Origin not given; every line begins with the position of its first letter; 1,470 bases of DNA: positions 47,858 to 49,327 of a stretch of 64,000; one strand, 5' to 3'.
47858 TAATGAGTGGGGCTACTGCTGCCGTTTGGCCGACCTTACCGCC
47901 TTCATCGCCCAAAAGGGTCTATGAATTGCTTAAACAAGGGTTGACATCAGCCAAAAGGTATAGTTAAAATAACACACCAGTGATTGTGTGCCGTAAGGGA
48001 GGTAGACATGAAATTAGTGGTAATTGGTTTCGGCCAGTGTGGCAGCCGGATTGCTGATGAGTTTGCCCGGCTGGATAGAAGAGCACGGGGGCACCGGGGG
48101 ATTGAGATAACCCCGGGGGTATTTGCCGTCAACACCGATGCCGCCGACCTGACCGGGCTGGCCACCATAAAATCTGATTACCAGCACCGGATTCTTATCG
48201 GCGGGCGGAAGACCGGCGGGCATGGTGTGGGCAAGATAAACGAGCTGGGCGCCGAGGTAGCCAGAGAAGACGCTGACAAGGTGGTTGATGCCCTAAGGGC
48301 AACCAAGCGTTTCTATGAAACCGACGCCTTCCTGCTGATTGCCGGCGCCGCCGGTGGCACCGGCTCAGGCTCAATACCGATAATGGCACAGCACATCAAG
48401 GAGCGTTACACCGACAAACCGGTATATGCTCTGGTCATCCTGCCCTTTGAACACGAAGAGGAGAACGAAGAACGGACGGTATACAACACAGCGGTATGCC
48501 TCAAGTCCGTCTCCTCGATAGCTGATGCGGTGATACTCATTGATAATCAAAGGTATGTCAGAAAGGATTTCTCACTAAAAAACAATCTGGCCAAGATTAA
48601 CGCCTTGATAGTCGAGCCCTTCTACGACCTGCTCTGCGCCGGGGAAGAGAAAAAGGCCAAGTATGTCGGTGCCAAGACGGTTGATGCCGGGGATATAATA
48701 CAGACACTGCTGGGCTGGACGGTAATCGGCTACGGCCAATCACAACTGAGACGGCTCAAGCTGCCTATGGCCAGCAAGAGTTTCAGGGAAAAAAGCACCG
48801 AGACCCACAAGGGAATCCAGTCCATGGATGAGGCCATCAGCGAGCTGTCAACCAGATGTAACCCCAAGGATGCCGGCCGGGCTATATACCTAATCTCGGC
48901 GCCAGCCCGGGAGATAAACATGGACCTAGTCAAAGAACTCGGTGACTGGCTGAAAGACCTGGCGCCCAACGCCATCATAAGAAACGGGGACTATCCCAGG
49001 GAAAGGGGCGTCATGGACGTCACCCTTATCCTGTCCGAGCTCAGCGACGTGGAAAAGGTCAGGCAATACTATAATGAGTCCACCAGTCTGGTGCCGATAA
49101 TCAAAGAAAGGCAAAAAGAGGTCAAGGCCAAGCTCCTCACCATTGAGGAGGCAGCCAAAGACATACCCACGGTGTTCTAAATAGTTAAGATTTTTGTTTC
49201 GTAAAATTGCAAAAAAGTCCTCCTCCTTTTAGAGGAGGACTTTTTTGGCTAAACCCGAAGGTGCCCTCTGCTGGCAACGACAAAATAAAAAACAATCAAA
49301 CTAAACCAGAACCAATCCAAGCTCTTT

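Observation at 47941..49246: Stand-alone CetZ-like tubulin/FtsZ-superfamily GTPase in a bacterium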

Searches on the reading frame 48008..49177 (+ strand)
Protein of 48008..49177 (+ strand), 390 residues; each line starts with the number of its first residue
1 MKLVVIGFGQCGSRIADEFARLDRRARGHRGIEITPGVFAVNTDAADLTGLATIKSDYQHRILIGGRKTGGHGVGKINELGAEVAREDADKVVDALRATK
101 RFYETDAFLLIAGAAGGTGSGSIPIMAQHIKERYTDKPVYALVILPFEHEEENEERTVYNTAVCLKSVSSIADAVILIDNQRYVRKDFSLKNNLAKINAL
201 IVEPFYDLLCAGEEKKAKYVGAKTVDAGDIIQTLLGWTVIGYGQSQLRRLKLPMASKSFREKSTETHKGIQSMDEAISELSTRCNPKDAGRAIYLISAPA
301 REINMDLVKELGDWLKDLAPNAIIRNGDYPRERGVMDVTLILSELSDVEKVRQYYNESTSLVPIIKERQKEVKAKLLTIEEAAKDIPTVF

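Call 7: search_protein_families(library=pfam, proteins=[window:48008-49177:+], max_evalue=1)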
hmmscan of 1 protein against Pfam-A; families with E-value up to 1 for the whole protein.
window:48008-49177:+ (390 aa): 3 families
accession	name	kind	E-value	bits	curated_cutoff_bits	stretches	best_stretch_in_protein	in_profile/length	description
PF00091.31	Tubulin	-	2.8e-33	116.2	33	1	3-182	2-184/190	Tubulin/FtsZ family, GTPase domain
PF21011.2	CetZ_C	-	5.9e-17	62.1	21.6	1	189-355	3-175/180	Tubulin-like CetZ, C-terminal domain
PF13809.12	Tubulin_2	-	0.001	18.9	27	1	110-176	166-234/356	Tubulin like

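Call 8: search_protein_families(library=ncbifam, proteins=[window:48008-49177:+], max_evalue=1)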
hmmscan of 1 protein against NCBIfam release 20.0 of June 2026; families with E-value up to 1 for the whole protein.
window:48008-49177:+ (390 aa): 2 families
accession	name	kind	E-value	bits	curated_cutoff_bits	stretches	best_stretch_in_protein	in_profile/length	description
TIGR00065.1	ftsZ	equivalog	2.1e-20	73.4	295.2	1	2-202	19-196/353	cell division protein FtsZ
TIGR00858.1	bioF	equivalog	0.043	12.5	426.45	1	24-82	146-200/365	8-amino-7-oxononanoate synthase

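Call 9: search_solved_structures(query=window:48008-49177:+, max_evalue=10, show_alignments=3)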
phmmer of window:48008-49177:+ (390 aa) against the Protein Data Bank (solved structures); distinct sequences matched with E-value up to 10: 191 (the best 60 are shown).
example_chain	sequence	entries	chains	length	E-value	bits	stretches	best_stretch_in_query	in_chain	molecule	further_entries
4b46_A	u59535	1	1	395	2.4e-46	162.2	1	1-379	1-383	CELL DIVISION PROTEIN FTSZ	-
4b45_A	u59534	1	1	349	2.9e-31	112.5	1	1-358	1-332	CELL DIVISION PROTEIN FTSZ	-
3zid_A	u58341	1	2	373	1.7e-14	57.3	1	3-247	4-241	TUBULIN/FTSZ, GTPASE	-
2r6r_1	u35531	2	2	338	8.9e-12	48.4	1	27-184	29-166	Cell division protein ftsZ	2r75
9v7v_A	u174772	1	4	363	1e-09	41.7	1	30-185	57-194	Cell division protein FtsZ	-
1w5e_A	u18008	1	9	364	2.3e-09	40.5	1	30-184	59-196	FTSZ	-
1w58_1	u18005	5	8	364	2.4e-09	40.4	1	30-184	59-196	CELL DIVISION PROTEIN FTSZ HOMOLOG 1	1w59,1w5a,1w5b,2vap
1fsz_A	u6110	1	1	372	2.4e-09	40.4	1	30-184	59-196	FTSZ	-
7ojc_A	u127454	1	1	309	2.5e-08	37.1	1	39-184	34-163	Cell division protein FtsZ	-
4m8i_A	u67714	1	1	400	3.1e-08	36.8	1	40-184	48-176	Cell division protein FtsZ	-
5xdv_A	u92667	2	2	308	4.2e-08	36.3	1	40-184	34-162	Cell division protein FtsZ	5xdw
7oja_A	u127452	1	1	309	4.6e-08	36.2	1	40-184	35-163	Cell division protein FtsZ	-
6yd1_A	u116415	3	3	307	5.4e-08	36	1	40-184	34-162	Cell division protein FtsZ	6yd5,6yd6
6rvn_A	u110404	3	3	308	5.4e-08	36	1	40-184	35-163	Cell division protein FtsZ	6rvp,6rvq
6rvm_A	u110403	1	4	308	5.4e-08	36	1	40-184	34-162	Cell division protein FtsZ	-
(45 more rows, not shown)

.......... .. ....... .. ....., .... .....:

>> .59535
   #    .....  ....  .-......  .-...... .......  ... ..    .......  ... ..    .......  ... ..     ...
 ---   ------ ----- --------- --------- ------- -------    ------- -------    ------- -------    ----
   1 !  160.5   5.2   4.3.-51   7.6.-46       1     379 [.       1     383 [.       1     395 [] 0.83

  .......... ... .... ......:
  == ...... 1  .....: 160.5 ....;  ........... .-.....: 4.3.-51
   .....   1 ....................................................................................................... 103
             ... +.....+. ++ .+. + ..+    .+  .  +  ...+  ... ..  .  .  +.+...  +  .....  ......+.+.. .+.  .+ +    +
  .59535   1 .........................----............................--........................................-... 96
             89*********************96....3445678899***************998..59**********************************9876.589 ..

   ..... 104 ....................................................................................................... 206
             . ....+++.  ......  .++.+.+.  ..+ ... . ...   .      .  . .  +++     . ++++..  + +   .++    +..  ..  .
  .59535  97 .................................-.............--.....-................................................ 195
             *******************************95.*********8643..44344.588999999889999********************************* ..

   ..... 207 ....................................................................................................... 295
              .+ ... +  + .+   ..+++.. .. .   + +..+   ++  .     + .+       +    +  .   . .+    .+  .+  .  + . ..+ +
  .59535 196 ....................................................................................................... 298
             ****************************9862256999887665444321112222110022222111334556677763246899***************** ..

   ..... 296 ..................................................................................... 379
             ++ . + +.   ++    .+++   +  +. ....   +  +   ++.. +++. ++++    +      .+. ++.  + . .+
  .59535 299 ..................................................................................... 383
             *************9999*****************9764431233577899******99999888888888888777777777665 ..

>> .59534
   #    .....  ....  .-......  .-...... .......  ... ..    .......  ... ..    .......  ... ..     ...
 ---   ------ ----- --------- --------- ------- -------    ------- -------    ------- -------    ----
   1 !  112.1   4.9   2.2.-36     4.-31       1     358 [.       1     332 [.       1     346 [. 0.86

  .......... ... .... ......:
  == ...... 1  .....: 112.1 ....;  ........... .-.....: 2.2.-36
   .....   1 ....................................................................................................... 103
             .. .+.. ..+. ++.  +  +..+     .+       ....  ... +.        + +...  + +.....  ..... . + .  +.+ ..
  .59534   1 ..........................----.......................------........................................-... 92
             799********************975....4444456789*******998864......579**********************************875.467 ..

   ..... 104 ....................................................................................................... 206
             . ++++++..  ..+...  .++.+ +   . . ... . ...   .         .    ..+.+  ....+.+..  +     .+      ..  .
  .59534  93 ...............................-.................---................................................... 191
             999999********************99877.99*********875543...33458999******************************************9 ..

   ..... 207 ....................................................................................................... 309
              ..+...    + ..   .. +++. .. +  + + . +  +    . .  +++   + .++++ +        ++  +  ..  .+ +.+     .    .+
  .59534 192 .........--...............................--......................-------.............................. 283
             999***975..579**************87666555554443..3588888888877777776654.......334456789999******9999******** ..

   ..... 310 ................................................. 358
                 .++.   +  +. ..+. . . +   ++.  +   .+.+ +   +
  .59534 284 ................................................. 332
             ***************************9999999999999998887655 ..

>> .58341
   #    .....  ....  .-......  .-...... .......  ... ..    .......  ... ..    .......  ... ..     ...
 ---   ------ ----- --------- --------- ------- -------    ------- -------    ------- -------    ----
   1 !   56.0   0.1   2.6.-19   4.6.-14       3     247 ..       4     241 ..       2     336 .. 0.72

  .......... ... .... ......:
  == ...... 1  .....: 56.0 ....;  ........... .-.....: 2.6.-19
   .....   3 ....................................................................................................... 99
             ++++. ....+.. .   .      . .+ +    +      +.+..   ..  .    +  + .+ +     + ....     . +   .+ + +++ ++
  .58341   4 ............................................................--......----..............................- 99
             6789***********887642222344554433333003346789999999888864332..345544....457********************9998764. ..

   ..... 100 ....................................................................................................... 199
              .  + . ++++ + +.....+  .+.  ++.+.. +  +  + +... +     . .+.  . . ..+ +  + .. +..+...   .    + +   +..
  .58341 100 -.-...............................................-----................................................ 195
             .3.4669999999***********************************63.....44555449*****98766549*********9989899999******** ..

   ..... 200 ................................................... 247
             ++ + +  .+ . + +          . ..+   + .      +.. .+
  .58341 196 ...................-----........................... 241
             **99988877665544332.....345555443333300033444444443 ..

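Call 10: find_homologous_proteins(query=window:48008-49177:+)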
Query window:48008-49177:+ (390 aa): 7030 proteins with E <= 0.001 among 8000 candidates; the best 120 are listed.
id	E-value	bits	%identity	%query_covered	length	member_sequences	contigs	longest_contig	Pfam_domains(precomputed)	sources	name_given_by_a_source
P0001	1.8e-253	858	100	100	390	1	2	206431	PF21011.3,PF00091.32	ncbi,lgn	-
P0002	1.4e-242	823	94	100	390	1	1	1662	PF21011.3,PF00091.32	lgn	-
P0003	1.4e-241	819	94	100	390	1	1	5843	PF21011.3,PF00091.32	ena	-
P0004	8.6e-239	810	93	100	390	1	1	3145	PF21011.3,PF00091.32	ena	-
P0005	1.1e-238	810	92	100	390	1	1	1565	PF21011.3,PF00091.32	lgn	-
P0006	1.2e-238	810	93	100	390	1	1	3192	PF21011.3,PF00091.32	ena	-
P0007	2.3e-238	809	93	100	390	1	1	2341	PF21011.3,PF00091.32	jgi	-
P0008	3.1e-238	808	93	100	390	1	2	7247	PF21011.3,PF00091.32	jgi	-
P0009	4.3e-238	808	93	100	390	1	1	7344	PF21011.3,PF00091.32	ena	-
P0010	5.2e-237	804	92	100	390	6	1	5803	PF21011.3,PF00091.32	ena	-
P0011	5.9e-237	804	92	100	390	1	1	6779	PF21011.3,PF00091.32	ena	-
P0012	8.7e-237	804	92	100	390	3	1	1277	PF21011.3,PF00091.32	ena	-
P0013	1.4e-236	803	91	100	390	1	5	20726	PF21011.3,PF00091.32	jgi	jgi:cell division GTPase FtsZ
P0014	2.9e-236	802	92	100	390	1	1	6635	PF21011.3,PF00091.32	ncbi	-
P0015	3.0e-235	799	91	100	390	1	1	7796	PF21011.3,PF00091.32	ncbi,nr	ncbi:MAG: cell division protein FtsZ [Dehalococcoidales bacterium]|nr:cell division protein FtsZ [De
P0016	5.8e-235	798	91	100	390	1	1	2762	PF21011.3,PF00091.32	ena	-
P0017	8.0e-235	797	91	100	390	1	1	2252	PF21011.3,PF00091.32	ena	-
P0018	1.5e-232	790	88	100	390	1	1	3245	PF21011.3,PF00091.32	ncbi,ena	-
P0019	2.7e-231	786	88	100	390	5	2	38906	PF21011.3,PF00091.32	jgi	jgi:cell division GTPase FtsZ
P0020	2.7e-231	786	88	100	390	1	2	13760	PF21011.3,PF00091.32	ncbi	ncbi:MAG: tubulin/FtsZ family protein [Dehalococcoidales bacterium]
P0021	3.8e-231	785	88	100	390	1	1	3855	PF21011.3,PF00091.32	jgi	jgi:cell division GTPase FtsZ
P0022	9.4e-231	784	87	100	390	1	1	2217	PF21011.3,PF00091.32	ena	-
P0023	1.2e-230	783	87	100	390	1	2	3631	PF21011.3,PF00091.32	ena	-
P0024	1.8e-230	783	87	100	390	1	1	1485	PF21011.3,PF00091.32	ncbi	-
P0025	2.4e-230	782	87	100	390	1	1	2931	PF21011.3,PF00091.32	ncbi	-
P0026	5.1e-230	781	88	100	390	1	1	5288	PF21011.3,PF00091.32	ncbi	-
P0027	6.0e-229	778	86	100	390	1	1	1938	PF21011.3,PF00091.32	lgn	-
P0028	6.0e-229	778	86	100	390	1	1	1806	PF21011.3,PF00091.32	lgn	-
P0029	1.5e-228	777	87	100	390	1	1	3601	PF21011.3,PF00091.32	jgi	-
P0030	2.2e-228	776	86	100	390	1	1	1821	PF21011.3,PF00091.32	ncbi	-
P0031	2.7e-228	776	87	100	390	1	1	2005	PF21011.3,PF00091.32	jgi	jgi:cell division GTPase FtsZ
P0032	4.3e-228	775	87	100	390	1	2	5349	PF21011.3,PF00091.32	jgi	-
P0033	5.6e-228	775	87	100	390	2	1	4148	PF21011.3,PF00091.32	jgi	-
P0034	8.5e-228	774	88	100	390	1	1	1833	PF21011.3,PF00091.32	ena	-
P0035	1.4e-227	773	87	100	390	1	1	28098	PF21011.3,PF00091.32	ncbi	-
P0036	2.0e-227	773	87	100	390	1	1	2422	PF21011.3,PF00091.32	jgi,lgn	-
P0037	2.1e-227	773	87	100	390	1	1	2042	PF21011.3,PF00091.32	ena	-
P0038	2.1e-227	773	86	100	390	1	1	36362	PF21011.3,PF00091.32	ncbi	-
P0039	3.8e-227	772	87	100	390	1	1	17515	PF21011.3,PF00091.32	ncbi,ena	-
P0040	1.0e-226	770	86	100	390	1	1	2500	PF21011.3,PF00091.32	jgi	-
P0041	1.8e-226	770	87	100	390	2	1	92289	PF21011.3,PF00091.32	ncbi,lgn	-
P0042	2.3e-226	769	87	100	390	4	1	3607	PF21011.3,PF00091.32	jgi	jgi:cell division GTPase FtsZ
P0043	2.5e-226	769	86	100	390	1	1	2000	PF21011.3,PF00091.32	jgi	-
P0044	7.8e-226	768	86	100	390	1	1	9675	PF21011.3,PF00091.32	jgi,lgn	jgi:cell division GTPase FtsZ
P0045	5.2e-225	765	85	100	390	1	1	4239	PF21011.3,PF00091.32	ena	-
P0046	1.5e-224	763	85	100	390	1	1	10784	PF21011.3,PF00091.32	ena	-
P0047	4.9e-224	762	85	100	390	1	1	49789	PF21011.3,PF00091.32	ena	-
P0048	5.4e-224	762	85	100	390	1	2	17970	PF21011.3,PF00091.32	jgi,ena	-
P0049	1.6e-223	760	85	100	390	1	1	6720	PF21011.3,PF00091.32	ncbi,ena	-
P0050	1.8e-223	760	84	100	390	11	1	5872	PF21011.3,PF00091.32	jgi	jgi:cell division GTPase FtsZ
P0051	4.5e-223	758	85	100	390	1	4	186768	PF21011.3,PF00091.32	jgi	jgi:cell division GTPase FtsZ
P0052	7.1e-223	758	84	100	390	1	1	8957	PF21011.3,PF00091.32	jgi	-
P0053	7.8e-223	758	84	100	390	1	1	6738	PF21011.3,PF00091.32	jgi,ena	jgi:cell division GTPase FtsZ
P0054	1.4e-222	757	85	100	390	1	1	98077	PF21011.3,PF00091.32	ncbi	-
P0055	2.2e-222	756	85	100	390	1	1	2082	PF21011.3,PF00091.32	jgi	jgi:cell division GTPase FtsZ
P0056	4.0e-222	755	84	100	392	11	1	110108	PF21011.3,PF00091.32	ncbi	ncbi:tubulin/FtsZ family protein [Chloroflexota bacterium]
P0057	5.6e-222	755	84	100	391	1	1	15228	PF21011.3,PF00091.32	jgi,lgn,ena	-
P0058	8.2e-222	754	84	100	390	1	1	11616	PF21011.3,PF00091.32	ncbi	ncbi:MAG: tubulin/FtsZ family protein [Chloroflexota bacterium]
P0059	1.0e-221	754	84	100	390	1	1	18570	PF21011.3,PF00091.32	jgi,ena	-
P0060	2.0e-221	753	84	100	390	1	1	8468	PF21011.3,PF00091.32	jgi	-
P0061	2.7e-221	753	84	100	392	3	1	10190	PF21011.3,PF00091.32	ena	-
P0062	2.7e-221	753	84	100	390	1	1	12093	PF21011.3,PF00091.32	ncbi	-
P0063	3.1e-221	752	84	100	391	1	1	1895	PF21011.3,PF00091.32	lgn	-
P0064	3.2e-221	752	84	100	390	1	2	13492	PF21011.3,PF00091.32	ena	-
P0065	5.2e-221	752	83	100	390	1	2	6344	PF21011.3,PF00091.32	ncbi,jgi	jgi:cell division GTPase FtsZ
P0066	1.3e-220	750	84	100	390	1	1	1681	PF21011.3,PF00091.32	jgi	jgi:cell division GTPase FtsZ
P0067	1.3e-220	750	83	100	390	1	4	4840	PF21011.3,PF00091.32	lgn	-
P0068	3.0e-220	749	84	100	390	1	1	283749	PF21011.3,PF00091.32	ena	-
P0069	6.7e-220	748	83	100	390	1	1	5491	PF21011.3,PF00091.32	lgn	-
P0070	7.8e-220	748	84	100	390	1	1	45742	PF21011.3,PF00091.32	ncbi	ncbi:tubulin/FtsZ family protein [Chloroflexota bacterium]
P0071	1.2e-219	747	84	100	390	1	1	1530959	PF21011.3,PF00091.32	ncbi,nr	ncbi:MAG: cell division protein FtsZ [Dehalococcoidia bacterium]|nr:MAG: cell division protein FtsZ 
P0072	2.4e-219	746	83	100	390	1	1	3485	PF21011.3,PF00091.32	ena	-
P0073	5.9e-219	745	84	100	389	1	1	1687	PF21011.3,PF00091.32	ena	-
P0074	8.7e-219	744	83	100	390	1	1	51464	PF21011.3,PF00091.32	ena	-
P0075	1.3e-218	744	84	100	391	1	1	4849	PF21011.3,PF00091.32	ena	-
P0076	1.5e-218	744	85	100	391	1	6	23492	PF21011.3,PF00091.32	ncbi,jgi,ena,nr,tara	ncbi:MAG: cell division protein FtsZ [Dehalococcoidales bacterium]|jgi:cell division GTPase FtsZ|nr:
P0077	2.1e-218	743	84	100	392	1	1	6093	PF21011.3,PF00091.32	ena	-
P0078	2.5e-218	743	84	100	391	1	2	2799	PF21011.3,PF00091.32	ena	-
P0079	3.6e-218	742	84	100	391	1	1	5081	PF21011.3,PF00091.32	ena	-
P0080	3.7e-218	742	84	100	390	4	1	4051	PF21011.3,PF00091.32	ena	-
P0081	3.8e-218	742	84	100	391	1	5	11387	PF21011.3,PF00091.32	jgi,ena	jgi:cell division GTPase FtsZ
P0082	1.2e-217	741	84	100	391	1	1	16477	PF21011.3,PF00091.32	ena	-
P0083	2.1e-217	740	84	100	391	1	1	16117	PF21011.3,PF00091.32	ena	-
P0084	2.2e-217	740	84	100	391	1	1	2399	PF21011.3,PF00091.32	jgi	jgi:cell division GTPase FtsZ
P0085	4.0e-217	739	83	100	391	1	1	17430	PF21011.3,PF00091.32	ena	-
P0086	5.1e-217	739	85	97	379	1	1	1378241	PF21011.3,PF00091.32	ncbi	ncbi:MAG: cell division protein FtsZ, partial [Dehalococcoidia bacterium]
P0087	1.1e-216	737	84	100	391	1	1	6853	PF21011.3,PF00091.32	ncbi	-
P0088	2.4e-216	736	83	100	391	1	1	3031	PF21011.3,PF00091.32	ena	-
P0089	2.5e-216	736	83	100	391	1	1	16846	PF21011.3,PF00091.32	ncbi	-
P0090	2.7e-216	736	83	100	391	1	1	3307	PF21011.3,PF00091.32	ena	-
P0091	6.1e-216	735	83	100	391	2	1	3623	PF21011.3,PF00091.32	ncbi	-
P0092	6.6e-216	735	83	100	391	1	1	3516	PF21011.3,PF00091.32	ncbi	-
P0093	8.7e-216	735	83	100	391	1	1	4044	PF21011.3,PF00091.32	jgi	jgi:cell division GTPase FtsZ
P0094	1.7e-215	734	83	100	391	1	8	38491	PF21011.3,PF00091.32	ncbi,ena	-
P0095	5.8e-213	725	80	100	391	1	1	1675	PF21011.3,PF00091.32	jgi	-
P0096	7.9e-213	725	82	100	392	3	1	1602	PF21011.3,PF00091.32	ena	-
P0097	2.4e-212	723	80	100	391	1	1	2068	PF21011.3,PF00091.32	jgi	-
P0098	2.6e-211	720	81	100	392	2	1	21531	PF21011.3,PF00091.32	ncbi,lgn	-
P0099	2.0e-209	714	80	100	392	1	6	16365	PF21011.3,PF00091.32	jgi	-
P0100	3.6e-209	713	79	100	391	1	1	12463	PF21011.3,PF00091.32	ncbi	-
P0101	5.1e-209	712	79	100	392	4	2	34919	PF21011.3,PF00091.32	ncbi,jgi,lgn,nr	ncbi:MAG: tubulin/FtsZ family protein [Dehalococcoidales bacterium]|jgi:cell division GTPase FtsZ|nr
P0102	5.5e-209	712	79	100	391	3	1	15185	PF21011.3,PF00091.32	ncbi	-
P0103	9.1e-209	711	79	100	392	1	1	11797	PF21011.3,PF00091.32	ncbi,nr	ncbi:MAG: cell division protein FtsZ [Dehalococcoidaceae bacterium]|nr:cell division protein FtsZ [D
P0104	1.0e-208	711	79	100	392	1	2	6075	PF21011.3,PF00091.32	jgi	-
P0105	3.1e-208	710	79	100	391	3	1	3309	PF21011.3,PF00091.32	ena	-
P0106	4.2e-208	709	79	100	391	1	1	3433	PF21011.3,PF00091.32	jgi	jgi:cell division GTPase FtsZ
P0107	4.7e-208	709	78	100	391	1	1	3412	PF21011.3,PF00091.32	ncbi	-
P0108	6.2e-208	709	79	100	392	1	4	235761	PF21011.3,PF00091.32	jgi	-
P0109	6.6e-208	709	78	100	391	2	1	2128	PF21011.3,PF00091.32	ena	-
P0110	1.1e-207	708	78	100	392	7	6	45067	PF21011.3,PF00091.32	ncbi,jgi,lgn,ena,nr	ncbi:MAG: tubulin/FtsZ family protein [Dehalococcoidales bacterium]|jgi:cell division GTPase FtsZ|nr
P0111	1.4e-207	708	78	100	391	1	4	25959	PF21011.3,PF00091.32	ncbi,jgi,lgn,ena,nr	ncbi:MAG: tubulin/FtsZ family protein [Dehalococcoidales bacterium]|jgi:cell division GTPase FtsZ|nr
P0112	1.9e-207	707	78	100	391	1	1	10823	PF21011.3,PF00091.32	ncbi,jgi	jgi:cell division GTPase FtsZ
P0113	2.0e-207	707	78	100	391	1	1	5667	PF21011.3,PF00091.32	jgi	-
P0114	2.1e-207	707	79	100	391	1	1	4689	PF21011.3,PF00091.32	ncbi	ncbi:Tubulin-like protein CetZ [subsurface metagenome]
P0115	3.3e-207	706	80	100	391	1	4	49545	PF21011.3,PF00091.32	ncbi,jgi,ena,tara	jgi:cell division GTPase FtsZ|tara:strand:- start:1793 stop:2968 length:1176 start_codon:yes stop_co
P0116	5.0e-207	706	78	100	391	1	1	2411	PF21011.3,PF00091.32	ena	-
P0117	6.0e-207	705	78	100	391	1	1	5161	PF21011.3,PF00091.32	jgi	-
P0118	9.0e-207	705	80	100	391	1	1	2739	PF21011.3,PF00091.32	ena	-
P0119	1.2e-206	704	79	100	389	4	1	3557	PF21011.3,PF00091.32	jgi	jgi:tubulin-like protein CetZ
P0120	1.2e-206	704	80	100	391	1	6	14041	PF21011.3,PF00091.32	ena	-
